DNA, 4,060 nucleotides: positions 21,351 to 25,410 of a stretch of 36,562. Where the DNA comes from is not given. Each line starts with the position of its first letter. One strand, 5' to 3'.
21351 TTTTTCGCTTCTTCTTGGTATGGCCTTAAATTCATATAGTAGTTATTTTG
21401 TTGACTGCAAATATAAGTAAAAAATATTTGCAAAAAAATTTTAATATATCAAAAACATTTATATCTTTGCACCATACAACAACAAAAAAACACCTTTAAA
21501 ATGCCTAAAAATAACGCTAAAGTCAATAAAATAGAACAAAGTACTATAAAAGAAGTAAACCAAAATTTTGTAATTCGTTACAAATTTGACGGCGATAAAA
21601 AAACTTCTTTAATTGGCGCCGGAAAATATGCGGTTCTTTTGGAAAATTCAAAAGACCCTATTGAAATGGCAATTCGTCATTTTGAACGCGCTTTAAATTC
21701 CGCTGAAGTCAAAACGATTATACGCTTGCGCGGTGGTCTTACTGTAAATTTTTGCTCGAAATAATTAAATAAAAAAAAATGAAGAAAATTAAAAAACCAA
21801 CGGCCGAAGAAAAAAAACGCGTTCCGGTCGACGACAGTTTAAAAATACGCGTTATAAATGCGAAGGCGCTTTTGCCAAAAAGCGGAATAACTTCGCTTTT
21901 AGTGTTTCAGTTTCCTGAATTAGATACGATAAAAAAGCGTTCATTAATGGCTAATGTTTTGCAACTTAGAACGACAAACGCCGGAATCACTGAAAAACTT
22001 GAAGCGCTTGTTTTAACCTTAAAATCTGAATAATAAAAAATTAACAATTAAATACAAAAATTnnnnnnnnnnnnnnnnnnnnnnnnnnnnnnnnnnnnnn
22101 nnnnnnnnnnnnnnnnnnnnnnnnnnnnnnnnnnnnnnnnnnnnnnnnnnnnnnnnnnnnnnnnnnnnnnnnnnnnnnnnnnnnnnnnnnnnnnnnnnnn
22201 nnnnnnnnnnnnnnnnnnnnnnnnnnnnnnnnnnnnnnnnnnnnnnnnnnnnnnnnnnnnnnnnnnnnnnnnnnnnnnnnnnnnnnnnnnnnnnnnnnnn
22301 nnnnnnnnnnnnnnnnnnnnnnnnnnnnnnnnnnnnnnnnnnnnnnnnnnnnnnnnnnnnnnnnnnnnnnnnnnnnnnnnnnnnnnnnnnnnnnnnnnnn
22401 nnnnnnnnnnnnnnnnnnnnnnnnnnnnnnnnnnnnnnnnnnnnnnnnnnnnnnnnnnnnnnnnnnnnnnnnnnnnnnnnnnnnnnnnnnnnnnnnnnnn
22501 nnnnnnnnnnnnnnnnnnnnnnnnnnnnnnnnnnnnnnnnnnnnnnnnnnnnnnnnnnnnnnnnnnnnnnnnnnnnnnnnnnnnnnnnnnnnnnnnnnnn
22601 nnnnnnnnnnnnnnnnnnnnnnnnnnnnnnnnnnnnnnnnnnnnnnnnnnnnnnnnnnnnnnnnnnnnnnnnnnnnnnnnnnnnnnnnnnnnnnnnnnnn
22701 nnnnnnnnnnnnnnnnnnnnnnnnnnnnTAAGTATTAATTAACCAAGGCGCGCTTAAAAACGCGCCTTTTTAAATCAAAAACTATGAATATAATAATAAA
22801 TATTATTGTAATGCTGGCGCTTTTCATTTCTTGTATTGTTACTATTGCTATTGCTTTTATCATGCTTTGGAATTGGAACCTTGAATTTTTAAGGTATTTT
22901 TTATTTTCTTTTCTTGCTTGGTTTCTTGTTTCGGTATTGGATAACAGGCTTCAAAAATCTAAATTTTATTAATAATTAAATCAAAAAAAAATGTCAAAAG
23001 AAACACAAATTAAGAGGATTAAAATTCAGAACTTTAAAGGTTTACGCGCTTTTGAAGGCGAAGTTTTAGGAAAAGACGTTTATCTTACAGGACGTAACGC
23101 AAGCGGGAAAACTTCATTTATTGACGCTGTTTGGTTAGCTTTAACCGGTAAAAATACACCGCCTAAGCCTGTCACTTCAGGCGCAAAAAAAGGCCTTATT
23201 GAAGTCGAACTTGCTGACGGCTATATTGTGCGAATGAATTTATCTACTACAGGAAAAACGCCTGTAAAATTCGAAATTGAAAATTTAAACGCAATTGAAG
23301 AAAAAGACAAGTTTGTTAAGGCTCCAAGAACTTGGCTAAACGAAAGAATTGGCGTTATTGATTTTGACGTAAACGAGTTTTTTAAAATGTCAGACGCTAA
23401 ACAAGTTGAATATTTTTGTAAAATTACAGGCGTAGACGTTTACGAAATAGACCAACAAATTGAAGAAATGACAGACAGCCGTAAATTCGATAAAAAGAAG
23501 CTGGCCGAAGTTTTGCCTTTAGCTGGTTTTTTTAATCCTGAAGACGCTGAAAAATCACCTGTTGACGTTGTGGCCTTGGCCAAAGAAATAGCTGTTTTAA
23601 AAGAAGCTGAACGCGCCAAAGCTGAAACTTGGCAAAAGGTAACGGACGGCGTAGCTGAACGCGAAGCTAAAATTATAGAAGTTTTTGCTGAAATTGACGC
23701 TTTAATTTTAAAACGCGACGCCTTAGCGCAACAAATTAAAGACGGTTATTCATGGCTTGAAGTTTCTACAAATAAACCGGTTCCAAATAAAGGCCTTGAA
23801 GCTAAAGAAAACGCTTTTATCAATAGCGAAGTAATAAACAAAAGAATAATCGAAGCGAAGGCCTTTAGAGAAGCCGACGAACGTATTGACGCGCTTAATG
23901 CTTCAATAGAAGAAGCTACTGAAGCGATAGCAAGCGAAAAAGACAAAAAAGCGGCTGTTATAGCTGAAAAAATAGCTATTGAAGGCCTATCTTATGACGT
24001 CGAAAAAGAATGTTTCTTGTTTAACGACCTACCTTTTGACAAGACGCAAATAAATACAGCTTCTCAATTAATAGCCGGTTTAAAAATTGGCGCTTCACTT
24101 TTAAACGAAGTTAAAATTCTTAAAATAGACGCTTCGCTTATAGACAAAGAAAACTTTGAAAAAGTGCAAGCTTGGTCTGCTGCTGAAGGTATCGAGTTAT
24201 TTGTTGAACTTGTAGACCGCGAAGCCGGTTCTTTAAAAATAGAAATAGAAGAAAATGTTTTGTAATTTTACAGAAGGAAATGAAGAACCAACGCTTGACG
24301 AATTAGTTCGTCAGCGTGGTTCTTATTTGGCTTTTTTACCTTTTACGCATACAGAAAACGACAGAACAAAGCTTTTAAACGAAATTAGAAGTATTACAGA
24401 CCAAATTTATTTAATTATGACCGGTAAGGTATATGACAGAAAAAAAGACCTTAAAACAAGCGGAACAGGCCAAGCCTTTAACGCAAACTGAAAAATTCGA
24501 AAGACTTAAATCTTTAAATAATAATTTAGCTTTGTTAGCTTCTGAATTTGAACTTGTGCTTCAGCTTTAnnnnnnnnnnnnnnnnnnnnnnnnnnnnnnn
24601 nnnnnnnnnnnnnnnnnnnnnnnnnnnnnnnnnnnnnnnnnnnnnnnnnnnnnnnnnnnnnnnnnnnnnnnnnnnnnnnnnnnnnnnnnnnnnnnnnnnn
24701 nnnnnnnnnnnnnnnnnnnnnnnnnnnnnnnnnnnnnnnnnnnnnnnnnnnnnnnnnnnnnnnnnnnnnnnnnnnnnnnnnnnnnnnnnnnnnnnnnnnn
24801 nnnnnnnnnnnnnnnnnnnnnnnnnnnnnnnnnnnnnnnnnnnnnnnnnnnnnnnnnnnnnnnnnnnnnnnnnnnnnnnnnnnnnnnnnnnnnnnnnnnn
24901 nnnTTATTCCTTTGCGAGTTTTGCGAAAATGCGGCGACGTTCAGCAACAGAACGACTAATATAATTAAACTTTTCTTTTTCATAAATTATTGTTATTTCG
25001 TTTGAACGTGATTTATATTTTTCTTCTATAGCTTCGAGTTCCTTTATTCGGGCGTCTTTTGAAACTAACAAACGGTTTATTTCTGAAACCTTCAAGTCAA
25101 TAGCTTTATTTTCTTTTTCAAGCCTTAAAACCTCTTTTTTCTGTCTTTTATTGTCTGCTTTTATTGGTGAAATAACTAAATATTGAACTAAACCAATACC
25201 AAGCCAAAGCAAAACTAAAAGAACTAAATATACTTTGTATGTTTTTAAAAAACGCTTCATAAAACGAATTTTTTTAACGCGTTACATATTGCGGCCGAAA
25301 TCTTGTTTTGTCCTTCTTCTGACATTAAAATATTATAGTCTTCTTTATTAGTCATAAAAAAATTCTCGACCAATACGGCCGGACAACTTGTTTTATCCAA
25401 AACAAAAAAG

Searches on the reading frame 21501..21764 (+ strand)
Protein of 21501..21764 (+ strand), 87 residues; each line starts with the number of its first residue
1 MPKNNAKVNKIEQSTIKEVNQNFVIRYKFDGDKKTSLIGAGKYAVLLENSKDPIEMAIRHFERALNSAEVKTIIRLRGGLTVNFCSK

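Call 66: search_protein_families(library=pfam, proteins=[window:21501-21764:+], max_evalue=0.01)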
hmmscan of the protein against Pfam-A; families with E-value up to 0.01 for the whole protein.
window:21501-21764:+ (87 aa): 0 families

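Call 80: search_protein_families(library=phrogs, proteins=[window:21501-21764:+], max_evalue=0.001)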
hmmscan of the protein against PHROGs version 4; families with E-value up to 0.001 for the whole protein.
window:21501-21764:+ (87 aa): 1 family
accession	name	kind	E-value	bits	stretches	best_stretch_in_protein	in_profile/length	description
phrog_32997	-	unknown function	1.1e-06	29.7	1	15-87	12-82/82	-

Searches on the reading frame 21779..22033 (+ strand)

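Call 66: search_protein_families(library=pfam, proteins=[window:21779-22033:+], max_evalue=0.01)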
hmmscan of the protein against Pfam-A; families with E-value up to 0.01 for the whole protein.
window:21779-22033:+ (84 aa): 0 families

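Call 80: search_protein_families(library=phrogs, proteins=[window:21779-22033:+], max_evalue=0.001)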
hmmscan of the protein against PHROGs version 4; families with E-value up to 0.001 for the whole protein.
window:21779-22033:+ (84 aa): 1 family
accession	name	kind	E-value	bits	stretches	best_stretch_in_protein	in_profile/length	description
phrog_27226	-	unknown function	1.6e-11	45.5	1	11-83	21-94/101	-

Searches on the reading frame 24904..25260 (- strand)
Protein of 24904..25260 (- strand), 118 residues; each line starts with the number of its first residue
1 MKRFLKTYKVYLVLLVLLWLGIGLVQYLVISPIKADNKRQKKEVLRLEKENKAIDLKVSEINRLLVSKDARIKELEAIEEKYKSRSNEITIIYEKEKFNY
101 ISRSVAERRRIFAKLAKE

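Call 66: search_protein_families(library=pfam, proteins=[window:24904-25260:-], max_evalue=0.01)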
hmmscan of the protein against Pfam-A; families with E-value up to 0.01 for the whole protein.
window:24904-25260:- (118 aa): 1 family
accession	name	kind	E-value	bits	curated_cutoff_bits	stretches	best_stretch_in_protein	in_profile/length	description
PF10828.13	DUF2570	-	0.0066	16.9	26.6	1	16-96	10-88/108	Protein of unknown function (DUF2570)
